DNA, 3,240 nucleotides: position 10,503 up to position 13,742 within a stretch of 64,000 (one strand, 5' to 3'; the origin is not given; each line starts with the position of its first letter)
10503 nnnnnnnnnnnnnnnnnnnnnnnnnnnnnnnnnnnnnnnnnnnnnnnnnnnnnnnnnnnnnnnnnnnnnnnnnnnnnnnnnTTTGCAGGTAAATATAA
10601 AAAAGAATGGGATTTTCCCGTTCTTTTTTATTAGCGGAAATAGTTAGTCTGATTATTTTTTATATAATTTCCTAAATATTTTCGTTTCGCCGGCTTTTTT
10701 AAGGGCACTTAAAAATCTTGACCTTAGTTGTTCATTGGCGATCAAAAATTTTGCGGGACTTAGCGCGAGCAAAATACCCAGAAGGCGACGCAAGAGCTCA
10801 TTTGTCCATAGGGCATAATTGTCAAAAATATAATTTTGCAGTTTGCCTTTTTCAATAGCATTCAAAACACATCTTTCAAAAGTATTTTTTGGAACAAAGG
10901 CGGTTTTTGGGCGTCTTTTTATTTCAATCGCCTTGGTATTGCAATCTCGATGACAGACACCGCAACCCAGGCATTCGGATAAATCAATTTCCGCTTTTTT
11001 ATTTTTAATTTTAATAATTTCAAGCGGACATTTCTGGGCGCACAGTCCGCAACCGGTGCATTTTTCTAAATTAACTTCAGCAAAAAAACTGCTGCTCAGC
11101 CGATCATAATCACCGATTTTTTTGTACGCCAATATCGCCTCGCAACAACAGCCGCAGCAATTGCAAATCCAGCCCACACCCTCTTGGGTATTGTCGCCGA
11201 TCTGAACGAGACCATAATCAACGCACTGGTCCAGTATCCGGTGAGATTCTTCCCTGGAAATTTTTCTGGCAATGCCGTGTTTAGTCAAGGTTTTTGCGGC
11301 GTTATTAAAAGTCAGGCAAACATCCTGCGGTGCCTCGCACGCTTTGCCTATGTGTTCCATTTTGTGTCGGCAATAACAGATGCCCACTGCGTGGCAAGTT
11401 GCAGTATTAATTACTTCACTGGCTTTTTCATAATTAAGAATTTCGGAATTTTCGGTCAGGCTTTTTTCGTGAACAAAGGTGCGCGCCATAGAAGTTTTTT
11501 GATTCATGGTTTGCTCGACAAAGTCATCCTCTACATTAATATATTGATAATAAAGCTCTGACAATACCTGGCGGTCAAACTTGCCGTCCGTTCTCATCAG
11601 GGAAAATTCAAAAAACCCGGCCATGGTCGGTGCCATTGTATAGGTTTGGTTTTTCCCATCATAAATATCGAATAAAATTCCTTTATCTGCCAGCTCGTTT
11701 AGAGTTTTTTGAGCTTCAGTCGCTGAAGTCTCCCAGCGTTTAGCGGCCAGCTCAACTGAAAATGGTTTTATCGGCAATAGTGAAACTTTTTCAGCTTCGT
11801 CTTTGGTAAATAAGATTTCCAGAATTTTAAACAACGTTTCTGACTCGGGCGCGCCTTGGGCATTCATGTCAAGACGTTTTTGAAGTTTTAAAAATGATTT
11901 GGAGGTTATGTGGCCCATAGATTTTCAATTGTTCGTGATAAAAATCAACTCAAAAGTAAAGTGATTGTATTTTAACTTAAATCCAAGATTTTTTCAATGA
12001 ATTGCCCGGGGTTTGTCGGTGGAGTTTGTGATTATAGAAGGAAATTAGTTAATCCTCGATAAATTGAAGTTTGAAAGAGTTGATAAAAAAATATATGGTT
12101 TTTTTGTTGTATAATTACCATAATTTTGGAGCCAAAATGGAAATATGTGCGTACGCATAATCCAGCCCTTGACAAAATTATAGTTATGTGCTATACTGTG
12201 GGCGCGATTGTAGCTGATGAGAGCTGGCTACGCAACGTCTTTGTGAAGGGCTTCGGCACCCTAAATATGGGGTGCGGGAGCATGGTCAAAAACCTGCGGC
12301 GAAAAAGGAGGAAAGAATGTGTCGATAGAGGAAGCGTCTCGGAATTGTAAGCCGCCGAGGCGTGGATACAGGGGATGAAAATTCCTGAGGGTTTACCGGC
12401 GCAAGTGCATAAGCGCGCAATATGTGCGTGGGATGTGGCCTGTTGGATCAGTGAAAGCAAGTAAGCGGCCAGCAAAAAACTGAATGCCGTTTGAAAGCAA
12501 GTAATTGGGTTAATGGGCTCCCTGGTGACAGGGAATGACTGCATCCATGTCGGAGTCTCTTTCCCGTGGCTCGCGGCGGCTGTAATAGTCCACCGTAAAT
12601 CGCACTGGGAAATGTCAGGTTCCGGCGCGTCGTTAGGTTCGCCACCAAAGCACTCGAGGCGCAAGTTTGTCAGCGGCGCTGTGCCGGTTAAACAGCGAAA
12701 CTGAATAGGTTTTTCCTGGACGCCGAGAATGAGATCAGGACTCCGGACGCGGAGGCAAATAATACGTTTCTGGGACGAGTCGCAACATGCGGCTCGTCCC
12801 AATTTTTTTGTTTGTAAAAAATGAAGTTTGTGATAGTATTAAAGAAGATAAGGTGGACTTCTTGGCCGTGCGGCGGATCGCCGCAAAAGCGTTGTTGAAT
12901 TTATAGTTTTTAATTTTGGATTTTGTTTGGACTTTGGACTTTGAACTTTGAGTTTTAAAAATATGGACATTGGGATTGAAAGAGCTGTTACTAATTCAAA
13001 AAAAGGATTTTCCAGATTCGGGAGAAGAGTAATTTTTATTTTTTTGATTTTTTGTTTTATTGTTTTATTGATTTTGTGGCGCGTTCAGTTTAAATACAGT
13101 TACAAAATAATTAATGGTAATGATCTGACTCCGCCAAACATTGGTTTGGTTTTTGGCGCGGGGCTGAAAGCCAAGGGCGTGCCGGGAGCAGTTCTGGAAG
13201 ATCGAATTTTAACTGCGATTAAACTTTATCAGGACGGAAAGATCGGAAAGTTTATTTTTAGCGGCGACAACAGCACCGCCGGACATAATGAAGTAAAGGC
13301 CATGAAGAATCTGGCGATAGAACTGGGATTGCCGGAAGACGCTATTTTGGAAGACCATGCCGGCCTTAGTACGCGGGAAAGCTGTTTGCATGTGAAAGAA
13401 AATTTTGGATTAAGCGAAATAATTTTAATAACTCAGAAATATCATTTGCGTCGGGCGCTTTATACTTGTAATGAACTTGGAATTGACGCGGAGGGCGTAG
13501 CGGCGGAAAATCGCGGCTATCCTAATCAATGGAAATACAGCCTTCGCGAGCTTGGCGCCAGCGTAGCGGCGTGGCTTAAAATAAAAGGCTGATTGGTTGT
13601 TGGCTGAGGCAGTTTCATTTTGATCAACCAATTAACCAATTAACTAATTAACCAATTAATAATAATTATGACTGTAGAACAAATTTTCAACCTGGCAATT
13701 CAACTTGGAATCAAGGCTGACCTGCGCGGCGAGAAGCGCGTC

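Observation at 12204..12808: ~600-nt GC-rich non-coding transcript with RNase P RNA-like motifs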

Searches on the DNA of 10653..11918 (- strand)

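Call 20: search_rna_families(sources=[L006, L007, L009], threshold=gathering)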
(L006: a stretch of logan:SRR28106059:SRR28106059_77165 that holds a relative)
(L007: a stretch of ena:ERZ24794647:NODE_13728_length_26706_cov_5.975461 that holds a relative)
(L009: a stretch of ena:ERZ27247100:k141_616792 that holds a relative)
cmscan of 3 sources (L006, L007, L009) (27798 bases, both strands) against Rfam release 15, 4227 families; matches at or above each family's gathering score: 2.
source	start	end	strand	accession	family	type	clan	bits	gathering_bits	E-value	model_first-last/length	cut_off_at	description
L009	3189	3260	+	RF00005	tRNA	Gene; tRNA;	CL00001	63.8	29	6.9e-12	1-71/71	no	tRNA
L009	3282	3352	+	RF00005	tRNA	Gene; tRNA;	CL00001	60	29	7.7e-11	1-71/71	no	tRNA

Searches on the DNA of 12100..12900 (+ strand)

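Call 4: search_rna_families(source=window, start=12100, end=12900, threshold=evalue, max_evalue=10, show_alignments=4)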
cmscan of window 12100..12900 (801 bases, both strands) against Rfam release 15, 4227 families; matches with E-value up to 10: 2.
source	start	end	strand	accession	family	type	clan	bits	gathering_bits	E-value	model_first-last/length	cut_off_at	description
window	12760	12810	+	RF03660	mir-4018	Gene; miRNA;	-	15.2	66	5.9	1-54/54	no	mir-4018 microRNA precursor family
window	12797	12842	-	RF02709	TeloSII_ncR43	Gene; sRNA;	-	10.4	298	7.2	1-277/277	no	TeloSII non coding RNA 43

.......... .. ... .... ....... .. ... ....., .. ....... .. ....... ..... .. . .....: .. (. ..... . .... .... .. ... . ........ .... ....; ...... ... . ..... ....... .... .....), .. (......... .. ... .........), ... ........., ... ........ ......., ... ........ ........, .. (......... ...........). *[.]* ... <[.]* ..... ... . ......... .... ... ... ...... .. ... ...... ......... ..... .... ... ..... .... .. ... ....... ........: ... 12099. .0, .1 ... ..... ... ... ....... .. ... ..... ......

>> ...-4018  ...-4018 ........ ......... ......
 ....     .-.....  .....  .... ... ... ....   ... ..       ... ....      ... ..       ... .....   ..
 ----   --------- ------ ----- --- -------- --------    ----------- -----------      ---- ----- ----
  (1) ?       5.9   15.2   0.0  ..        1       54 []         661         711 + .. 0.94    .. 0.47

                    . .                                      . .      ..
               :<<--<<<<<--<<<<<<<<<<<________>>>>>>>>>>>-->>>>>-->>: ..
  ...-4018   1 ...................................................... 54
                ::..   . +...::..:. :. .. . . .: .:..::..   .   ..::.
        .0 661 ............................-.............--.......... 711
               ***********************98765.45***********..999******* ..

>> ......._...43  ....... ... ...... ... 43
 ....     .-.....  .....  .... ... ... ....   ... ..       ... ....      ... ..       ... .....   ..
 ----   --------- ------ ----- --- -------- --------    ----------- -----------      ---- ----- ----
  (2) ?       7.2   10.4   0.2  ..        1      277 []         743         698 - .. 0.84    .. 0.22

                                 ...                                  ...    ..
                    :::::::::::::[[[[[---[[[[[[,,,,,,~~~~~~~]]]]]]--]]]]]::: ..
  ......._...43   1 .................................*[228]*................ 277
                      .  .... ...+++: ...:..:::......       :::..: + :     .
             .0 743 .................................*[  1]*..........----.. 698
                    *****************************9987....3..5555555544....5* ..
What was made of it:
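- On OLE / ROOL / GOLLD large non-coding RNAs: No match at E<=10 (call 4).
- On Group I / group II introns: No Rfam match (call 4).
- Closest known: Large 'ornate' bacterial non-coding RNAs. Different: No match to any of their Rfam models at E<=10 (call 4).
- No riboswitch or T-box model matches (call 4).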

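Call 27: search_dna_similar(query=window:12204-12808:+, collection=phages, mode=distant, max_evalue=0.01)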
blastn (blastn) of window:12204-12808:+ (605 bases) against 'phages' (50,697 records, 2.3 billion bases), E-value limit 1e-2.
No match.

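Call 28: search_dna_similar(query=window:12204-12808:+, collection=plasmids, mode=distant, max_evalue=0.01)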
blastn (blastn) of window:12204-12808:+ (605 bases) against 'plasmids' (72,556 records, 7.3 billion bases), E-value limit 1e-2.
No match.
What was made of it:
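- Tried and rejected: Nothing (calls 27, 28).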

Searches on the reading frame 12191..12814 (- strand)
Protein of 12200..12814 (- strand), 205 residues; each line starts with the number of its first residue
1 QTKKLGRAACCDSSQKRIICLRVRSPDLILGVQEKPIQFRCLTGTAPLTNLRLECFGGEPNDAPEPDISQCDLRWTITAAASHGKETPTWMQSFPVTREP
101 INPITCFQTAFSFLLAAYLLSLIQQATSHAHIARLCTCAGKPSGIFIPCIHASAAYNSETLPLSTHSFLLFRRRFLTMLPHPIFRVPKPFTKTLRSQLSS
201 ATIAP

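Call 12: search_protein_families(library=pfam, proteins=[window:12191-12802:-])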
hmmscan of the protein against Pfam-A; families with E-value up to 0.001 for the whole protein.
window:12191-12802:- (203 aa): 0 families

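Call 29: find_homologous_proteins(query=window:12191-12802:-, max_evalue=0.001)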
Query window:12191-12802:-: 84 candidates shared short words with the query, none scored E <= 0.001.

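Call 31: find_related_loci(query=window:12191-12802:-, collection=genome_contigs, flank=5000)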
Query window:12191-12802:- (203 aa) in genome_contigs; peptide patterns used: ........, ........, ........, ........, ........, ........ (x = any residue, [..] = any of these).
98 stretches matched a pattern, but none encodes a relative of the query by tblastn (E <= 1e-3).

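Call 42: find_related_loci(query=window:12191-12802:-, collection=metagenome_contigs, flank=4000)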
Query window:12191-12802:- (203 aa) in metagenome_contigs; peptide patterns used: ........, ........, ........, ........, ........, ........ (x = any residue, [..] = any of these).
157 stretches matched a pattern, but none encodes a relative of the query by tblastn (E <= 1e-3).

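Call 47: find_related_loci(query=window:12191-12802:-, collection=viral_contigs, flank=4000)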
Query window:12191-12802:- (203 aa) in viral_contigs; peptide patterns used: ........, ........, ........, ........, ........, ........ (x = any residue, [..] = any of these).
8 stretches matched a pattern, but none encodes a relative of the query by tblastn (E <= 1e-3).
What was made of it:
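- On OLE / ROOL / GOLLD large non-coding RNAs: There is no match in the phage or viral collections (calls 27, 47).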

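Call 76: search_protein_representatives(protein=window:12191-12802:-)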
Query: 203 residues. Proteins with E-value up to 0.001 (for the whole library): 0; up to 1e-10: 0; up to 1e-30: 0. The best 0 are listed.
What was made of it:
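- On Protein-coding gene (either strand): No homologue (calls 29, 76).
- No homologue in 5.8 billion protein clusters (call 29) or in 1.84 billion representatives searched with full HMMER (call 76). No Pfam match (call 12), and no hits in two exhaustive protein searches (calls 29, 76).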

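Call 77: search_protein_families(library=pfam, max_evalue=1, proteins=[window:12200-12814:-])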
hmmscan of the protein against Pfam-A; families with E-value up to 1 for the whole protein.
seq(205 aa): 0 families
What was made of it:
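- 12204..12770 (+): Body of the predicted non-coding transcript (GC 0.533, purine-rich). No Pfam match in six frames (call 77).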

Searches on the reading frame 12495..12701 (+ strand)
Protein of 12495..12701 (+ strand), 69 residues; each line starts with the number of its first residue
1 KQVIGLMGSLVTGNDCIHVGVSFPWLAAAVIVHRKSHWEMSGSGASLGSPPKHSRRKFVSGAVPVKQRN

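Call 79: find_related_loci(query=window:12495-12701:+, collection=metagenome_contigs, flank=3000)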
Query seq(69 aa) (69 aa) in metagenome_contigs; peptide patterns used: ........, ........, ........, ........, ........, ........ (x = any residue, [..] = any of these).
370 stretches matched a pattern, but none encodes a relative of the query by tblastn (E <= 1e-3).
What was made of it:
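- No homologue exists anywhere (calls 29, 31, 42, 47, 76, 79).
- Tried and rejected: Nothing was found in GTDB species genomes, JGI metagenomes or IMG/VR (calls 31, 42, 47, 79).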

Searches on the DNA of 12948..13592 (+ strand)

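Call 71: search_rna_families(sources=[L051, L052, L053], threshold=evalue, max_evalue=1)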
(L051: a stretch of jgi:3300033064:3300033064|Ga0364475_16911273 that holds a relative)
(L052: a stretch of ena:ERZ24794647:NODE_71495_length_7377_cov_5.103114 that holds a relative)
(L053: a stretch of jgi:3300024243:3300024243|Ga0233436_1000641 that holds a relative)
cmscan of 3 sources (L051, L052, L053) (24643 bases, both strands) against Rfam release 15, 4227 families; matches with E-value up to 1: 1.
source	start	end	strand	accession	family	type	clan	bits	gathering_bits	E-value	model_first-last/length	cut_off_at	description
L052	4741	4826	-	RF00195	RsmY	Gene; sRNA;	CL00106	21.6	57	0.18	1-121/121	no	RsmY RNA family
